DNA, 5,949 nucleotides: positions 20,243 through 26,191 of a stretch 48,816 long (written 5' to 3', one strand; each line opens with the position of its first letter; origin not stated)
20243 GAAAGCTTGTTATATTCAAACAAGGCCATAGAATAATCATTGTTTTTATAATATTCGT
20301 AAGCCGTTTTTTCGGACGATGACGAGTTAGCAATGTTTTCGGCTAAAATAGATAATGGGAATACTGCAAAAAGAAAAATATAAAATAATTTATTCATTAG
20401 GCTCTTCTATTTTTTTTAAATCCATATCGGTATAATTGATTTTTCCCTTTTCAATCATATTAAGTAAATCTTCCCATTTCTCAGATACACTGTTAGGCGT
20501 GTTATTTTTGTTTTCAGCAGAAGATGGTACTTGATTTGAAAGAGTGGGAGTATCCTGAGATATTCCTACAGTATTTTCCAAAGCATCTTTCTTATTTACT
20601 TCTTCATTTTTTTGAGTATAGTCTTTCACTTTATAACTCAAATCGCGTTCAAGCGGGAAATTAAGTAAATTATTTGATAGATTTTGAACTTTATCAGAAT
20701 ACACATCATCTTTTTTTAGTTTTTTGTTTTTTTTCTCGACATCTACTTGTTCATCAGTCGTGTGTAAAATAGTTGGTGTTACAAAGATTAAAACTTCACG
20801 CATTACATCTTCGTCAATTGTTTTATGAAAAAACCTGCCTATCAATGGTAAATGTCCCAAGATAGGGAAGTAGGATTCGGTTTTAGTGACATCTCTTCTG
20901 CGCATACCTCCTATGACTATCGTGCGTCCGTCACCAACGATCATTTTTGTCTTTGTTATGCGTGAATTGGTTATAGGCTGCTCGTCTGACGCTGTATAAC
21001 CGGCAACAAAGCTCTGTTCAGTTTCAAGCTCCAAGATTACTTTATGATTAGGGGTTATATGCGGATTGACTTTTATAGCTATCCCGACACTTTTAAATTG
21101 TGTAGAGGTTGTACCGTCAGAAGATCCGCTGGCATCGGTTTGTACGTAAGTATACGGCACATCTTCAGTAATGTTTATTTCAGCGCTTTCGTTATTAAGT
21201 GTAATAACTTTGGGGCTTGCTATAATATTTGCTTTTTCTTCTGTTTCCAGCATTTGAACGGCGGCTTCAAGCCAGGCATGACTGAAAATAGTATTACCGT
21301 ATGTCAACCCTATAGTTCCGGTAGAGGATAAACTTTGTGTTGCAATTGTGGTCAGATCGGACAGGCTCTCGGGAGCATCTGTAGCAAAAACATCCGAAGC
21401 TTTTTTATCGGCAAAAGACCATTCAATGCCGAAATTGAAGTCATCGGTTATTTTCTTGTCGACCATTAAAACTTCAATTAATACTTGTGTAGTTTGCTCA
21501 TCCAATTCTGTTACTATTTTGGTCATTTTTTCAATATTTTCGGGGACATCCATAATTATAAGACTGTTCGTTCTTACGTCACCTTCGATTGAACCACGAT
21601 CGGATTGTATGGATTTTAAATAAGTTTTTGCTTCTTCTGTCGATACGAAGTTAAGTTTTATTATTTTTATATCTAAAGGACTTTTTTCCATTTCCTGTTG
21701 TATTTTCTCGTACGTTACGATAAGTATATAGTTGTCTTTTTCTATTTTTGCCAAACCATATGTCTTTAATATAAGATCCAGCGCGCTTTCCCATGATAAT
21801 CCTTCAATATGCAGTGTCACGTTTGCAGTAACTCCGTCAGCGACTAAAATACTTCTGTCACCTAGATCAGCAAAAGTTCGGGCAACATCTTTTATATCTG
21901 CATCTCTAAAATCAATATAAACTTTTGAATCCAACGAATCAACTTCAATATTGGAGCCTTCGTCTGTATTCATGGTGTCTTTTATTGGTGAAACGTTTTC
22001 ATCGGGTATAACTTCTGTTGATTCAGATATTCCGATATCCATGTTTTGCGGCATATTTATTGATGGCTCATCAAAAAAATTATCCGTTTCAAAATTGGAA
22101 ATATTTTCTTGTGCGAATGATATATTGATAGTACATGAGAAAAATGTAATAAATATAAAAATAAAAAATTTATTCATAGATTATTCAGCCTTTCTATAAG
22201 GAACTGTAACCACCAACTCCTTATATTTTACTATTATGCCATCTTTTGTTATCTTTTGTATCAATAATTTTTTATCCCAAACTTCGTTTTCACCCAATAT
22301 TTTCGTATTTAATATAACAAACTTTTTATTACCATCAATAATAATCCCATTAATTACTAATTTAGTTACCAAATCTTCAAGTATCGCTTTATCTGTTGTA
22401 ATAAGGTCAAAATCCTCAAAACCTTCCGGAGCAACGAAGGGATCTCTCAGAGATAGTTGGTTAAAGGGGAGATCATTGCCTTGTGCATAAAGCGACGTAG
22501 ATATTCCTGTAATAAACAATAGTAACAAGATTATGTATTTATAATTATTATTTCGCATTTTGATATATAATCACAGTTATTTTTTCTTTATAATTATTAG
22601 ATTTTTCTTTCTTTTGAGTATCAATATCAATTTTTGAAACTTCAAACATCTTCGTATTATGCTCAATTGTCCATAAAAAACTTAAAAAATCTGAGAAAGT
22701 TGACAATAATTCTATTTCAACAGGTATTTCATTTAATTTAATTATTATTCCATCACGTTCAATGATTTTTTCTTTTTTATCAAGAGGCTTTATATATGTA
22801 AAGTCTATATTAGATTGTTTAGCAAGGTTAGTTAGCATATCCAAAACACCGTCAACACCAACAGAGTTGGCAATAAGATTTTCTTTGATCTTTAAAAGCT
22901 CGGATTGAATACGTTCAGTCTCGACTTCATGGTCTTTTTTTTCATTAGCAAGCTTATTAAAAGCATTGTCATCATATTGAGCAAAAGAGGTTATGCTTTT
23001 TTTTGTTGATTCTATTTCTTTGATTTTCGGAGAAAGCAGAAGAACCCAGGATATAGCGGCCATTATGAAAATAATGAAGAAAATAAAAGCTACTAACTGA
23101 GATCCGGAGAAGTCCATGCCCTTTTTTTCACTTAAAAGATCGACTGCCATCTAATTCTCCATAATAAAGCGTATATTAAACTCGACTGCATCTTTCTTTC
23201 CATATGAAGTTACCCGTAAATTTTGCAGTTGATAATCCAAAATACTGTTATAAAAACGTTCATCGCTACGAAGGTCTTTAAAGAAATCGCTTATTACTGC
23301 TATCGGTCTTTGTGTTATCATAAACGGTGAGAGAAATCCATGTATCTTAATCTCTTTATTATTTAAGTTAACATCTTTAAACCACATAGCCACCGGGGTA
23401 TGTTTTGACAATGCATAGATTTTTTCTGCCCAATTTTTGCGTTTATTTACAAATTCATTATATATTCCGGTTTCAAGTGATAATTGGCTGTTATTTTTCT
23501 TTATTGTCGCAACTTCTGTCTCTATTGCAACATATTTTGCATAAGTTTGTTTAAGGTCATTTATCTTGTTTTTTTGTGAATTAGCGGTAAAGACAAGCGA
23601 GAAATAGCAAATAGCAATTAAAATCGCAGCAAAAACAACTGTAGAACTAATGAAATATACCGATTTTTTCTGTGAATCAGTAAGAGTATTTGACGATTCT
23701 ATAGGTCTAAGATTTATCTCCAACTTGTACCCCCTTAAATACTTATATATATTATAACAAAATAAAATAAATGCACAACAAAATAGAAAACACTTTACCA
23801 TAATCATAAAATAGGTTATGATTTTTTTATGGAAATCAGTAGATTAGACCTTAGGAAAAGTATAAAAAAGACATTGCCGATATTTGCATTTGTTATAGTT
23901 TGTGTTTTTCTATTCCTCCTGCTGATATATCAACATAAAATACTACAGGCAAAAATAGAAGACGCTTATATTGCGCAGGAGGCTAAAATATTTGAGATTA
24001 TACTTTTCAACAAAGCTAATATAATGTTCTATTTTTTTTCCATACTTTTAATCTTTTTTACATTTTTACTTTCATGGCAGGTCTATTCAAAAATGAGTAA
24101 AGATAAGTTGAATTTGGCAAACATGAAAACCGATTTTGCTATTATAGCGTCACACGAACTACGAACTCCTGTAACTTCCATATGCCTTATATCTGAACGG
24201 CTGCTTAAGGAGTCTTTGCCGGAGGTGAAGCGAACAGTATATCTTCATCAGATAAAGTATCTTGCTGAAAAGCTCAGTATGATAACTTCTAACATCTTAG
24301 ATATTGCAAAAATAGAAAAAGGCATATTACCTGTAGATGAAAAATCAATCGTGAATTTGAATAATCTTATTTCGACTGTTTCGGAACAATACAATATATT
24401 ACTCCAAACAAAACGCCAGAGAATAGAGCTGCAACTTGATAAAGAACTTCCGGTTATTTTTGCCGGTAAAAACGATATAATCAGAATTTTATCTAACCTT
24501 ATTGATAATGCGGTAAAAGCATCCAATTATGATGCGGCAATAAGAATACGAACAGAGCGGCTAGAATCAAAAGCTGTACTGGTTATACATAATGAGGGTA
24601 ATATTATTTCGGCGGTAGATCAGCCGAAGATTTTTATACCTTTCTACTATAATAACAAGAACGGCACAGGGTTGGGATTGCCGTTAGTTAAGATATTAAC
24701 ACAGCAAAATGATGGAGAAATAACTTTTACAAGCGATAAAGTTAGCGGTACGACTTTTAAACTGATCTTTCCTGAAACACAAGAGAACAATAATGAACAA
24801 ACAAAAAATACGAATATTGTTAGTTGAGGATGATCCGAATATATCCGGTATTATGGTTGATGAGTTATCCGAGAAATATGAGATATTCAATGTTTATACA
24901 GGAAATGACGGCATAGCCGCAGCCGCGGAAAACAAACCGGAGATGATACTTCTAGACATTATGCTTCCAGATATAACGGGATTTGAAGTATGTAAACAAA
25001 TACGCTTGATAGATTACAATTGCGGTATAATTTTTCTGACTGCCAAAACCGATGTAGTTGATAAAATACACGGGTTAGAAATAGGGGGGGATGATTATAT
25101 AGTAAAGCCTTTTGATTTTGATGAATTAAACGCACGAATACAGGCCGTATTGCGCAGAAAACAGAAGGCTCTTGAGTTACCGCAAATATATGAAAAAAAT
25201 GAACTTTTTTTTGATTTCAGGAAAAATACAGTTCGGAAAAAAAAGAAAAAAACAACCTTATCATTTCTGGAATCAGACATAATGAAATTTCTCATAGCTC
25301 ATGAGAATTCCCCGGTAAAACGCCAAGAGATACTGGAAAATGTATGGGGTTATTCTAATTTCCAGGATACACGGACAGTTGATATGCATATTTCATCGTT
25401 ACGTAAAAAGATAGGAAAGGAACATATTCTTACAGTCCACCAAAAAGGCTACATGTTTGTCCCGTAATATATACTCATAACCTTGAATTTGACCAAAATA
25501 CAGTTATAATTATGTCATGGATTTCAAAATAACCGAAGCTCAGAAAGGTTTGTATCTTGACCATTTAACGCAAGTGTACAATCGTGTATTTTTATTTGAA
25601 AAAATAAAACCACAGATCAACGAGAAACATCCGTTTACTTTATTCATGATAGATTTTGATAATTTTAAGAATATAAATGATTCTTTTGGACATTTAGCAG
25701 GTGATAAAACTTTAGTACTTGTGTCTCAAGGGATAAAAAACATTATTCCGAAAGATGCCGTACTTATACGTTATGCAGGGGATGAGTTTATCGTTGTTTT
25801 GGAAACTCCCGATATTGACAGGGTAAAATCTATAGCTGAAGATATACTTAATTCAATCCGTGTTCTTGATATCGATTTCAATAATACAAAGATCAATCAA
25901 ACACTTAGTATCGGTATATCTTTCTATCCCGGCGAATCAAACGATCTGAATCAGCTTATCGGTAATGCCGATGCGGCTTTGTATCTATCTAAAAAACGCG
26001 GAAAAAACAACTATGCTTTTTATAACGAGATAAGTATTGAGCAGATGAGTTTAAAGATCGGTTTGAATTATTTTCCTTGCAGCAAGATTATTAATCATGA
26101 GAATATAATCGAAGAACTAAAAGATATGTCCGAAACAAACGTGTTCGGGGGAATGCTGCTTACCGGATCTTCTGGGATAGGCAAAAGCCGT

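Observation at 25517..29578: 1353-aa GGDEF-STAND fusion: a diguanylate-cyclase domain attached to an AAA_16-type P-loop NTPase and about 900 aa of unknown helical sequence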

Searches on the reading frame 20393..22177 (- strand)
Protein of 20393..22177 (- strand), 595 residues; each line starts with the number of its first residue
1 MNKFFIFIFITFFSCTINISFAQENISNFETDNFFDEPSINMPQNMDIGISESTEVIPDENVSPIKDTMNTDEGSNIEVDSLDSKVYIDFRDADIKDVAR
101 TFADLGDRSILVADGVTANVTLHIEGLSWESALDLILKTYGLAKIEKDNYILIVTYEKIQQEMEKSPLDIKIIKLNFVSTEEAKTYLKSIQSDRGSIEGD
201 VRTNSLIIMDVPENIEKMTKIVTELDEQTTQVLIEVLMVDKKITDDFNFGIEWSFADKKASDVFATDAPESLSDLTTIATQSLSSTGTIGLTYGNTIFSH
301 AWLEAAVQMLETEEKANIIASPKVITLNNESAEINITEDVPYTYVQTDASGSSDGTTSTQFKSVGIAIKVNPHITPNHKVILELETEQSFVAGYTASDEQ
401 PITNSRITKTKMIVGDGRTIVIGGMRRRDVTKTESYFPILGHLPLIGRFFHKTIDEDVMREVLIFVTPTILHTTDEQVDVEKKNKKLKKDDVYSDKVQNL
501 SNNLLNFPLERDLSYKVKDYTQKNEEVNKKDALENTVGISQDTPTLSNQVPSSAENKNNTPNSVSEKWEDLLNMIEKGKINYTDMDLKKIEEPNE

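Call 35: search_protein_families(library=pfam, proteins=[window:20393-22177:-], max_evalue=0.001)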
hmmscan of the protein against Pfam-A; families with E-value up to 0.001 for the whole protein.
window:20393-22177:- (595 aa): 4 families
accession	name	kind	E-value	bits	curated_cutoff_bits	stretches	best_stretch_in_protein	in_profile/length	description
PF00263.26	Secretin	-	3.5e-44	150.8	27.5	1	310-471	2-168/169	Bacterial type II and III secretion system protein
PF03958.22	Secretin_N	-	2.8e-12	47.1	28.2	1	171-231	2-69/69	Bacterial type II/III secretion system short domain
PF07660.19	STN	-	1.9e-05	24.8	28.4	1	109-154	2-50/52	Secretin and TonB N terminus short domain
PF21305.2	type_II_gspD_N0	-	3.7e-05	23.9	27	1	88-148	1-65/71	GspD-like, N0 domain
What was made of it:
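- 18690..23807 (-): Divergent pilus-machine operon: unknown 218 aa, PilO, unknown 125 aa, secretin, TPR, PilM, PilZ-domain protein (18690-19034). Call 35.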

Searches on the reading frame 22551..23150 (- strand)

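Call 35: search_protein_families(library=pfam, proteins=[window:22551-23150:-], max_evalue=0.001)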
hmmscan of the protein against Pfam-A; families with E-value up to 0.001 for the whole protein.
window:22551-23150:- (200 aa): 1 family
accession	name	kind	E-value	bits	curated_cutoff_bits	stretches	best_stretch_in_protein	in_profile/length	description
PF04350.18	PilO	-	7.7e-06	26.5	22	1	68-197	22-142/145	Pilus assembly protein, PilO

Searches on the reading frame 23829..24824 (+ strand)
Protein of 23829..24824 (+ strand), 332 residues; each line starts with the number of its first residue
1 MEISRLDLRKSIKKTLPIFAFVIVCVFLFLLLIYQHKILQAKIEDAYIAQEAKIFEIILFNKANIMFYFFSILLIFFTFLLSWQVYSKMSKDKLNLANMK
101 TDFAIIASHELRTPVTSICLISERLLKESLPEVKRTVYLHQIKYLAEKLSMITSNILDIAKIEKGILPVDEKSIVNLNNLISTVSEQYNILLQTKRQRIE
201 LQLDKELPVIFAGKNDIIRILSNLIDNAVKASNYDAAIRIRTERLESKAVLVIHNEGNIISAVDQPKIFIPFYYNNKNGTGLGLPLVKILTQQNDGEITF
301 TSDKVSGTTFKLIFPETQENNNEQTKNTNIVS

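Call 4: search_protein_families(library=pfam, proteins=[window:23829-24824:+], max_evalue=0.01)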
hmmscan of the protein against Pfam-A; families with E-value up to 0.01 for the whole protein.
window:23829-24824:+ (332 aa): 3 families
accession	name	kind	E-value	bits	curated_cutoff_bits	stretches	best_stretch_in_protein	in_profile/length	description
PF02518.31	HATPase_c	-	8.5e-18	65.3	26.4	1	215-317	4-110/111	Histidine kinase-, DNA gyrase B-, and HSP90-like ATPase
PF00512.31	HisKA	-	2.6e-10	40.6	26.9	1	100-165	2-66/66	His Kinase A (phospho-acceptor) domain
PF14501.12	HATPase_c_5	-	2.1e-07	31.2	22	1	215-303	4-91/102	GHKL domain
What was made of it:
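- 23829..25467 (+): Histidine kinase (23829-24827) and OmpR-type response regulator (24793-25467) directly upstream on the same strand. Call 4.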

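Call 5: search_protein_families(library=ncbifam, proteins=[window:23829-24824:+], max_evalue=0.01)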
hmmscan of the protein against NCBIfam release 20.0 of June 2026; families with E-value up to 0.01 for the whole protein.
window:23829-24824:+ (332 aa): 76 families (the best 25 are shown)
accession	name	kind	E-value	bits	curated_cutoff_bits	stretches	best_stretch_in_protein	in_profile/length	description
NF046044.1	PnpS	equivalog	4.9e-35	121.3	400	1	95-315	165-390/390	two-component system histidine kinase PnpS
TIGR02966.1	phoR_proteo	equivalog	7.4e-34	117.2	334.2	1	95-314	109-333/333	phosphate regulon sensor histidine kinase PhoR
NF008468.0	PRK11360.1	equivalog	9.5e-30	103.5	646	1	108-322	404-614/616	two-component system sensor histidine kinase AtoS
NF008312.0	PRK11100.1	equivalog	1.2e-27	96.9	356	1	101-316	257-474/477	two-component system sensor histidine kinase CreC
NF033091.0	HK_VanS_ACDEFG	equivalog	2e-26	92.8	400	1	98-313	72-291/293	vancomycin resistance histidine kinase VanS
NF041947.1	LuxQ_Vibrio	equivalog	2e-26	92.2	1200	1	95-327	467-707/843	quorum-sensing autoinducer 2 sensor kinase/phosphatase LuxQ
NF008302.0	PRK11091.1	equivalog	5.9e-26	90.9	838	1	89-324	271-515/779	aerobic respiration two-component sensor histidine kinase ArcB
NF041735.1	hist_kin_RppB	equivalog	2.9e-25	88.9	400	1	102-314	218-437/438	two-component system sensor histidine kinase RppB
NF033092.0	HK_WalK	equivalog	4.6e-25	88.2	725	1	99-315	371-593/594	cell wall metabolism sensor histidine kinase WalK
NF045595.1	HK_scytonemin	equivalog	7.5e-25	87.4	865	1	95-316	410-635/637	scytonemin biosynthesis sensor histidine kinase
TIGR02956.1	TMAO_torS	equivalog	2.7e-24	85.4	676.5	1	100-327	464-693/967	TMAO reductase system sensor histidine kinase/response regulator TorS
NF047874.1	MASE3_PAS_HK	subfamily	7e-23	81.3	560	1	91-329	389-638/655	MASE3 domain-containing sensor histidine kinase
NF006800.0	PRK09303.1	equivalog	6.1e-22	78.1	342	1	105-319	156-380/383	histidine kinase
NF007688.0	PRK10364.1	equivalog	1.1e-21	77.1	479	1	49-324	188-459/460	two-component system sensor histidine kinase ZraS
TIGR01386.1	cztS_silS_copS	subfamily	1.4e-21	77.1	292.55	1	108-315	249-457/457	heavy metal sensor histidine kinase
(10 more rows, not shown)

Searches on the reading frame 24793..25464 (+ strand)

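Call 4: search_protein_families(library=pfam, proteins=[window:24793-25464:+], max_evalue=0.01)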
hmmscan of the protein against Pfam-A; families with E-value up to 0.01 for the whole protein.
window:24793-25464:+ (224 aa): 2 families
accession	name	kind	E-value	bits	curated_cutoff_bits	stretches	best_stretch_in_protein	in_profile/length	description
PF00072.30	Response_reg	-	7.3e-25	87.7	30.2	1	8-117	1-111/111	Response regulator receiver domain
PF00486.34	Trans_reg_C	-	1.1e-20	73.8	26.2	1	153-222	3-77/77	Transcriptional regulatory protein, C terminal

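Call 5: search_protein_families(library=ncbifam, proteins=[window:24793-25464:+], max_evalue=0.01)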
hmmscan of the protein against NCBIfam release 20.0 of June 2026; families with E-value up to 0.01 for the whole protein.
window:24793-25464:+ (224 aa): 98 families (the best 25 are shown)
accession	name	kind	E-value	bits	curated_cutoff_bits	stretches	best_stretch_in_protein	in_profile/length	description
NF045944.1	ResRegRpaBCyano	equivalog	3.6e-51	173.7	330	1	9-222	1-227/229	response regulator transcription factor RpaB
NF040689.1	MtrAB_MtrA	equivalog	3.9e-50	170.2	300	1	8-210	1-201/219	MtrAB system response regulator MtrA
TIGR02154.1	PhoB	equivalog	7.4e-48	162.8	296.2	1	6-222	3-225/226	phosphate regulon transcriptional regulator PhoB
NF041733.1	resp_reg_CseB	equivalog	1e-45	155.9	350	1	7-222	2-226/228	two-component system response regulator CseB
NF051850.1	RespRegRprY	equivalog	1.3e-45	155.6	370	1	4-223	3-227/234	response regulator transcription factor RprY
NF040534.1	resp_reg_YycF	equivalog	1.3e-45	155.4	340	1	7-210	2-210/231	response regulator YycF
NF008296.0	PRK11083.1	equivalog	3.3e-45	154.3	273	1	4-207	2-205/228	two-component system response regulator CreB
NF053854.1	RespRegPhoBBctds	equivalog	1.8e-44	151.8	270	1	8-221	1-221/225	two-component system response regulator PhoB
TIGR01387.1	cztR_silR_copR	subfamily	3.5e-42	144.5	279.2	1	8-220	1-216/218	heavy metal response regulator transcription factor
NF033117.2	vanR_ACDEGLN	exception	2.6e-41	141.6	350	1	8-210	1-208/226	VanR-ABDEGLN family response regulator transcription factor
NF007982.1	PRK10710.1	equivalog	8.8e-40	136.7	380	1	3-208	5-208/235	envelope stress response regulator BaeR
NF007928.2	PRK10643.1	equivalog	1.4e-38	132.7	330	1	7-221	2-215/216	two-component system response regulator PmrA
NF033120.0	vanR_FM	exception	1.6e-38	132.7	460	1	4-222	2-229/231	vancomycin resistance response regulator transcription factor, VanR-F/VanR-M family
NF007005.1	PRK09468.1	equivalog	9.7e-38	129.9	331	1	4-224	2-233/237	osmolarity response regulator transcription factor OmpR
NF041209.1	resp_regPieR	equivalog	3.7e-37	128.2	450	1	7-217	2-222/231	two component system response regulator PieR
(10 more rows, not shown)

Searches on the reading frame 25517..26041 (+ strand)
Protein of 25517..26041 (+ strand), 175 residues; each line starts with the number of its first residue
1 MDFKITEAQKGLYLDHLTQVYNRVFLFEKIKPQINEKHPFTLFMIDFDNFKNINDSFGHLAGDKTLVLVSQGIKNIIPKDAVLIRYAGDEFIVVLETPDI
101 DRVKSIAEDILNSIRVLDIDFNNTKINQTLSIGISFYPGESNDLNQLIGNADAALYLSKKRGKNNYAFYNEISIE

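Call 80: search_solved_structures(query=window:25517-26041:+, max_evalue=1e-10, show_alignments=3)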
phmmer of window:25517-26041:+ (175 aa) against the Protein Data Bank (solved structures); distinct sequences matched with E-value up to 1e-10: 46.
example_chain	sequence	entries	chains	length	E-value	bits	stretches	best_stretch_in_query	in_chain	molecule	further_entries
3icl_A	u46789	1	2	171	2.9e-23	85.9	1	30-170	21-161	EAL/GGDEF domain protein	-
4zve_A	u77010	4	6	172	3.9e-21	79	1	15-169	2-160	Diguanylate cyclase DosC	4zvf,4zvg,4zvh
4rnf_A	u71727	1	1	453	2e-19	73.5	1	12-170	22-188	Motility regulator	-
4rnh_A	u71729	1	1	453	2e-19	73.5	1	12-170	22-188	Motility regulator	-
4urs_A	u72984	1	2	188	3.1e-19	72.8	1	10-160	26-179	DIGUANYLATE CYCLASE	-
4urq_U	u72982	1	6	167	7.2e-19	71.6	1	15-161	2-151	DIGUANYLATE CYCLASE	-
4urg_A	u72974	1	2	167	1.4e-18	70.7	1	17-161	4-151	DIGUANYLATE CYCLASE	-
5euh_A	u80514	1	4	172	1.9e-18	70.3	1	15-166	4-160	Putative GGDEF domain membrane protein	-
8c05_A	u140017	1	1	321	3e-18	69.6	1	13-171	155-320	Sensor domain-containing diguanylate cyclase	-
5m3c_A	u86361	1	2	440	3e-18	69.6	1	15-170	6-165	Diguanylate cyclase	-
6hbz_A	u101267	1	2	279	5.1e-18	68.9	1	37-165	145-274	GGDEF domain protein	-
6d9m_A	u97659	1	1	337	5.6e-18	68.7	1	10-165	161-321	Fusion protein of Endolysin,Response receiver sensor diguanylate cyclase, GAF domain-conta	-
7a7e_A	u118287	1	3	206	7.3e-18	68.4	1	13-165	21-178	Diguanylate cyclase TpbB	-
3i5c_A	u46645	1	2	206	1.4e-17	67.5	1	10-167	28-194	Fusion of General control protein GCN4 and WSPR response regulator protein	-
3i5b_A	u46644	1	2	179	1.9e-17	67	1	29-167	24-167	WspR response regulator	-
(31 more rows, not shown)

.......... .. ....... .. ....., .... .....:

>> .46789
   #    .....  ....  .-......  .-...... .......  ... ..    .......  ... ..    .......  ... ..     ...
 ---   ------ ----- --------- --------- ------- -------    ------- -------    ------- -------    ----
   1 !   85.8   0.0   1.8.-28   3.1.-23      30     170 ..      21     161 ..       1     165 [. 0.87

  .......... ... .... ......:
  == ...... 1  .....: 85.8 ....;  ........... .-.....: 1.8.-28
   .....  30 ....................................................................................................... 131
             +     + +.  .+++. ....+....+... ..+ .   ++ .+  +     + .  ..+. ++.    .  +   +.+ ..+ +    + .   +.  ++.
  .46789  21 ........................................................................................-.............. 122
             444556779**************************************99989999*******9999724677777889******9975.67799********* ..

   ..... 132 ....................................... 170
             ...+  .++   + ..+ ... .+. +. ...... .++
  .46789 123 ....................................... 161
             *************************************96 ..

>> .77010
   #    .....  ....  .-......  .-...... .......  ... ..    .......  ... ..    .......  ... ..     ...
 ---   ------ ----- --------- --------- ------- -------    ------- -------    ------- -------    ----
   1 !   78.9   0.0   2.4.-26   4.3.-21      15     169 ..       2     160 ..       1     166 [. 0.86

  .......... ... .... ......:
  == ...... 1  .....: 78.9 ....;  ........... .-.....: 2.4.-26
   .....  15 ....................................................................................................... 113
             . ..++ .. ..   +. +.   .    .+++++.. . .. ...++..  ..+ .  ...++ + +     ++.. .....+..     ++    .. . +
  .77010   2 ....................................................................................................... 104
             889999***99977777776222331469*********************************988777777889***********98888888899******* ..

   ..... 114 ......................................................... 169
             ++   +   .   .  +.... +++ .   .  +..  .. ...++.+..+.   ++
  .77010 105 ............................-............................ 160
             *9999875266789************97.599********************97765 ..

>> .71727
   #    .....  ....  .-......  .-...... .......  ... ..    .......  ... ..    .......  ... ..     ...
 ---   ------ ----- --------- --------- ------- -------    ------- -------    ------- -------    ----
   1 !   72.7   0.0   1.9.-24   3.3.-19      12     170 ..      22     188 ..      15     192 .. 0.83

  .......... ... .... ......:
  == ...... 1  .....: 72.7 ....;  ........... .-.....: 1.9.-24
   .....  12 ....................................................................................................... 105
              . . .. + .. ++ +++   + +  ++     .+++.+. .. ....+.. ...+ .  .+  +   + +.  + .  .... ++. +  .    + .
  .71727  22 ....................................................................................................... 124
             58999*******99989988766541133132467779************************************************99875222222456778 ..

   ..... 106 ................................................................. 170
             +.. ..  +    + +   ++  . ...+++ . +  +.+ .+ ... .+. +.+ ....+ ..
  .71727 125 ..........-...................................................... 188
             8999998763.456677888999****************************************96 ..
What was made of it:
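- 25553..26011 (+): GGDEF (diguanylate cyclase) domain, residues 13-165. Aligns end to end with solved DGCs DosC, WspR, PleD and DgcZ (call 80).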
